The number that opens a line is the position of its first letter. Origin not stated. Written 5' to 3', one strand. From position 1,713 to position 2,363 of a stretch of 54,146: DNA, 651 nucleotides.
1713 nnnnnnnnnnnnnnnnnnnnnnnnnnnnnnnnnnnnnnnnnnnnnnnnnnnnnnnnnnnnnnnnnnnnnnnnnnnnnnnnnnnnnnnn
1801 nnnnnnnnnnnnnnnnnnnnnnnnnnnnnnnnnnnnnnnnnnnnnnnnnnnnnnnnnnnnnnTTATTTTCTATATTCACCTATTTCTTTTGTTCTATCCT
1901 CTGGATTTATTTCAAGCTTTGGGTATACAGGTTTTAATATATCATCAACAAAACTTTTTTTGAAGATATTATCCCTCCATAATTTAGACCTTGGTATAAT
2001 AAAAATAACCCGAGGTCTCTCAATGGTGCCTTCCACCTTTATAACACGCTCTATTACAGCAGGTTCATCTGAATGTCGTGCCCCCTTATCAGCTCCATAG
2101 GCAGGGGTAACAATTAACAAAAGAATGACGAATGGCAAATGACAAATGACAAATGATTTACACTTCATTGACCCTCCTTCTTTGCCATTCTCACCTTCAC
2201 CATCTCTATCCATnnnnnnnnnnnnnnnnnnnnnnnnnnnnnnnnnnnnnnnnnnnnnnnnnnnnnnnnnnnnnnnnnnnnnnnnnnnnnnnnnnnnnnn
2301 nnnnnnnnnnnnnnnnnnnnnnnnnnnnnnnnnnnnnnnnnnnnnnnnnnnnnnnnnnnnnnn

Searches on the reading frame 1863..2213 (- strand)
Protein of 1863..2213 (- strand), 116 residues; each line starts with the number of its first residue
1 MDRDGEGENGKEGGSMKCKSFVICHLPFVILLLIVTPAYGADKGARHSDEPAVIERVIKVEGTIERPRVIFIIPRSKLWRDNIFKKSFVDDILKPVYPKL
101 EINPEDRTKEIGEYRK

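Call 14: search_protein_families(library=pfam, proteins=[window:1863-2213:-], max_evalue=0.001)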
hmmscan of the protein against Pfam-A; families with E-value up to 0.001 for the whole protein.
window:1863-2213:- (116 aa): 1 family
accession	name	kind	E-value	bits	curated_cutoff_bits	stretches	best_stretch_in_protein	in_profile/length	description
PF25649.1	Rotavirus_VP2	-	0.00024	19.5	27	1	52-102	371-421/984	Rotavirus inner capsid protein VP2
